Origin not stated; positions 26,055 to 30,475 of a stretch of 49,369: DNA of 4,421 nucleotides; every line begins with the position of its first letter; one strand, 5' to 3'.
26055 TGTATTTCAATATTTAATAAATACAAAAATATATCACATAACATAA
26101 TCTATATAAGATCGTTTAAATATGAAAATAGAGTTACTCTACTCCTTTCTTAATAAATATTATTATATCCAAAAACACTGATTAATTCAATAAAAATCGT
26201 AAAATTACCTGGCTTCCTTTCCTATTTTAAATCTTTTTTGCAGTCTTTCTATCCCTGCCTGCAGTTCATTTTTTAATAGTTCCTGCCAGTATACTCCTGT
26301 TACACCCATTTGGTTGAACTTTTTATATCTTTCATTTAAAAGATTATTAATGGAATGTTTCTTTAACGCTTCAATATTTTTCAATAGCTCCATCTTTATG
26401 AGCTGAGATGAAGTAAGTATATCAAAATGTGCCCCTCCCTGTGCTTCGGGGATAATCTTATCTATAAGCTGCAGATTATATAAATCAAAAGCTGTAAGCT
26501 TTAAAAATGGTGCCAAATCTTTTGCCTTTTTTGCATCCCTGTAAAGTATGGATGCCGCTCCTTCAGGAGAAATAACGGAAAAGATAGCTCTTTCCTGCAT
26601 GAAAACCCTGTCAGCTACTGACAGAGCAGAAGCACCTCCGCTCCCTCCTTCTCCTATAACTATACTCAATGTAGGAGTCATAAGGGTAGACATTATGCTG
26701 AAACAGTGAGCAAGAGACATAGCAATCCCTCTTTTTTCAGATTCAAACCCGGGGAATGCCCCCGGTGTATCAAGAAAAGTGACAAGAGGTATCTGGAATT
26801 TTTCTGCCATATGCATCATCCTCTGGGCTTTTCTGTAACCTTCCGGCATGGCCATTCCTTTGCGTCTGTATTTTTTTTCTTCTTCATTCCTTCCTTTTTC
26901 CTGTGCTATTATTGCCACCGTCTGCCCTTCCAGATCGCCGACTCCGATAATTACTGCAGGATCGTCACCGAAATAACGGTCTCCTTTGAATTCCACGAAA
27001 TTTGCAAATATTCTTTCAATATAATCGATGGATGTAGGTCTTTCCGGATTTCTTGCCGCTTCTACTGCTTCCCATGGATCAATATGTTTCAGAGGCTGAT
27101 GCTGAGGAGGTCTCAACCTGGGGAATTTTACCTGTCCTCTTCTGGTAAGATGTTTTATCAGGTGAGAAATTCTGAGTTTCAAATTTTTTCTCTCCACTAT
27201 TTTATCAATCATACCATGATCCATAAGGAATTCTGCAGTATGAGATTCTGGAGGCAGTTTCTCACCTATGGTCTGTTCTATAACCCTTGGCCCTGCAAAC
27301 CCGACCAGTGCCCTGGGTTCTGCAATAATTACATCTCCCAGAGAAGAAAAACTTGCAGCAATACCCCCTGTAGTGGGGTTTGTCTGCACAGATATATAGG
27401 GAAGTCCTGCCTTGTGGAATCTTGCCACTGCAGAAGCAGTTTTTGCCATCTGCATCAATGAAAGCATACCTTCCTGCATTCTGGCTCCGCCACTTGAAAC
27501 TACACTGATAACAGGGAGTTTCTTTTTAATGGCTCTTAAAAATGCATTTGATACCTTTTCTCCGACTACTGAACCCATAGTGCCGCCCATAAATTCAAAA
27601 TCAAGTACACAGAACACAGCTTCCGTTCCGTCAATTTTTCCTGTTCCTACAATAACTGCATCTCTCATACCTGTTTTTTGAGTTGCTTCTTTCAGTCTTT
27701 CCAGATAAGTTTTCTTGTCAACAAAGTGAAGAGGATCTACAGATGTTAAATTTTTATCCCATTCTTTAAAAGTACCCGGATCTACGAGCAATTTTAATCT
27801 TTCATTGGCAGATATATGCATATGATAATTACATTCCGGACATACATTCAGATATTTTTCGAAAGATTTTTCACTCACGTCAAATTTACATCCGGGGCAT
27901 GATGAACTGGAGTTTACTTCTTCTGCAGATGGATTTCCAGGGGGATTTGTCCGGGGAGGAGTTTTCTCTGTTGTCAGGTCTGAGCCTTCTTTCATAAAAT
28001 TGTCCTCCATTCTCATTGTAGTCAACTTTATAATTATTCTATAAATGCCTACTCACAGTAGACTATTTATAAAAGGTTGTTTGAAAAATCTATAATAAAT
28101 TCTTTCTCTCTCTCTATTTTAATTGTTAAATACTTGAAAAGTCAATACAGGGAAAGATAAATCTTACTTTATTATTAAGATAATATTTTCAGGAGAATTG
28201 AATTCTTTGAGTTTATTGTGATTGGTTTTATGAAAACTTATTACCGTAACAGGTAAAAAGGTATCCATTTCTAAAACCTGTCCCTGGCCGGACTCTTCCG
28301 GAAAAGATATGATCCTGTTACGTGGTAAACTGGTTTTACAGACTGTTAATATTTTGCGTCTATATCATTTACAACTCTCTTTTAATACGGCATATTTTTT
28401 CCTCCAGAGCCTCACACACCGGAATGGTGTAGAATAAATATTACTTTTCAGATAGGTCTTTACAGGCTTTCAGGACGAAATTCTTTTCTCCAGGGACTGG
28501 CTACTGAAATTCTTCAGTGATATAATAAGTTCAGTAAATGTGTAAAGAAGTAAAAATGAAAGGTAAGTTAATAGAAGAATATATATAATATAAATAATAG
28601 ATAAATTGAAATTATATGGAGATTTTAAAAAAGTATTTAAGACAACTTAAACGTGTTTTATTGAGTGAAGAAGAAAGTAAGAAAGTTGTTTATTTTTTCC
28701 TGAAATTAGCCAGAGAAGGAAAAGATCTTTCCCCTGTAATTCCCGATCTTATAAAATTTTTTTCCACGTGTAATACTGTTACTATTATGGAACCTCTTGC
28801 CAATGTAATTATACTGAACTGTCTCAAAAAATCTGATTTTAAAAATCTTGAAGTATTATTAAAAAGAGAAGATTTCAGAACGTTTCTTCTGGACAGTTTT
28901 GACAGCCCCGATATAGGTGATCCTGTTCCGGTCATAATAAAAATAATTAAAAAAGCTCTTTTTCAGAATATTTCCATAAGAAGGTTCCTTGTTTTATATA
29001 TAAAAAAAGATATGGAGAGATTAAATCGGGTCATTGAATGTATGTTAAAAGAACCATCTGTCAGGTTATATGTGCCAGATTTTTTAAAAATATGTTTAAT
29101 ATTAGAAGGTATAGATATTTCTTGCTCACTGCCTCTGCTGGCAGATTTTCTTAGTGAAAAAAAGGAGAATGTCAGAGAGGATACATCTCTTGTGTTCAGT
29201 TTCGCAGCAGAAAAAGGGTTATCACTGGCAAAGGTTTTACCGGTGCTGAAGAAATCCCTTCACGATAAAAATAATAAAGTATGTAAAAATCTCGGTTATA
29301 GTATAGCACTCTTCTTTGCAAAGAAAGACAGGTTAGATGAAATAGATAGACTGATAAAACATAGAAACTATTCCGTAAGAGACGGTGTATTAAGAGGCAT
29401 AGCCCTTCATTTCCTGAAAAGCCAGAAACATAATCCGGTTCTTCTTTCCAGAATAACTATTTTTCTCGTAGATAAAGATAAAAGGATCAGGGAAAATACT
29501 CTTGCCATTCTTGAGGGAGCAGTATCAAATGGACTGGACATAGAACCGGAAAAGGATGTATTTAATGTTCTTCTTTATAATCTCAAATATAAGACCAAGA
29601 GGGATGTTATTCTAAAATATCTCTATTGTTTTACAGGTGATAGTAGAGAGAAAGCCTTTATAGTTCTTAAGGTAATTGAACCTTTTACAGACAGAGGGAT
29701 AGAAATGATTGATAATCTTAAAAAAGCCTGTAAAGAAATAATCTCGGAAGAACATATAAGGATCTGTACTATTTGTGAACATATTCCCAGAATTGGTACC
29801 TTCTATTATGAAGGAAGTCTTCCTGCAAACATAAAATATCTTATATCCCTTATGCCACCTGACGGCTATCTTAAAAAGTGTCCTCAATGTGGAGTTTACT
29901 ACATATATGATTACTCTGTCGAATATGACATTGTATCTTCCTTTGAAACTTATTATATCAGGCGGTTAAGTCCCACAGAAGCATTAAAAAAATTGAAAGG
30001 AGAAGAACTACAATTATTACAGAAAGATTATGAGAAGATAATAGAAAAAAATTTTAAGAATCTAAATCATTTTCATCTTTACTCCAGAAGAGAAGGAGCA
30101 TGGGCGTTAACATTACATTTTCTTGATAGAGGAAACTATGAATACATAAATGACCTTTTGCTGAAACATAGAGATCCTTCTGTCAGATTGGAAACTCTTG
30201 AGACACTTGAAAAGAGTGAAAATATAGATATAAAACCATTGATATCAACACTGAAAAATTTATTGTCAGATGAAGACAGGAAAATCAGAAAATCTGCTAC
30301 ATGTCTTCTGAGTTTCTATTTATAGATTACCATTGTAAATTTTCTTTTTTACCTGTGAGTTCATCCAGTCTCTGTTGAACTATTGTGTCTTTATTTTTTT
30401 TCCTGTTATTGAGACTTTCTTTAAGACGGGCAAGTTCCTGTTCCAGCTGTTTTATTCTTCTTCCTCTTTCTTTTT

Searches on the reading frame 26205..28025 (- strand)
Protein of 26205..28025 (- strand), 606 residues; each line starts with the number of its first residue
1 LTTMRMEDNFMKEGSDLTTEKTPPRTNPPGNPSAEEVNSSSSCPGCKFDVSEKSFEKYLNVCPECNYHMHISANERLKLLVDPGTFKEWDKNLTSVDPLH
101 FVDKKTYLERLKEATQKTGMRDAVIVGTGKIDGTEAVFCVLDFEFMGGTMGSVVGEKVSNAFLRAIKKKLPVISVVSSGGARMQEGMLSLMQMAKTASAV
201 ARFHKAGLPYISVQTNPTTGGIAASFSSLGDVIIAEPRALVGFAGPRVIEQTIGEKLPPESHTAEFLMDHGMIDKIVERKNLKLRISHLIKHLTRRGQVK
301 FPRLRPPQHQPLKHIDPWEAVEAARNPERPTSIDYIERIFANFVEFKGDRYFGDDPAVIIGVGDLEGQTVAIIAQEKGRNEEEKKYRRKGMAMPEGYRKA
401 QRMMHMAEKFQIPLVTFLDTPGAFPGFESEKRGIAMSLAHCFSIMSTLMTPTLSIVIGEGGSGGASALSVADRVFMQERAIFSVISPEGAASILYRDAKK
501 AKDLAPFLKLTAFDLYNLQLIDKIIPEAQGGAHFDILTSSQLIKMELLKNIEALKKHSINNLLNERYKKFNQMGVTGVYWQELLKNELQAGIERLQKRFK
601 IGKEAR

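Call 73: search_protein_families(library=pfam, proteins=[window:26205-28025:-], max_evalue=0.00001)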
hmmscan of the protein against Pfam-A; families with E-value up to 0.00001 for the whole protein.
window:26205-28025:- (606 aa): 2 families
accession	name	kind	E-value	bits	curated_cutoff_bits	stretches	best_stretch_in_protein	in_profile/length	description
PF03255.19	ACCA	-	7.8e-104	347.6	23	1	308-574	44-310/310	Acetyl co-enzyme A carboxylase carboxyltransferase-like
PF01039.27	Carboxyl_trans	-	7e-51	173.8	22.3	1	75-503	12-425/493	Carboxyl transferase domain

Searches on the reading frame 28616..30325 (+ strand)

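Call 73: search_protein_families(library=pfam, proteins=[window:28616-30325:+], max_evalue=0.00001)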
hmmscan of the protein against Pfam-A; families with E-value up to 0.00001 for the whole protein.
window:28616-30325:+ (569 aa): 3 families
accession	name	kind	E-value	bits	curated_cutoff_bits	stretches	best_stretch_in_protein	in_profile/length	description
PF13646.12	HEAT_2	-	5e-09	36.8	27.7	0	491-561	17-83/88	HEAT repeats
PF12717.13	Cnd1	-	2e-06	28.4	26.4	0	242-355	25-143/162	non-SMC mitotic condensation complex subunit 1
PF02985.28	HEAT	-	3.4e-06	27.2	23.5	0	542-561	1-20/31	HEAT repeat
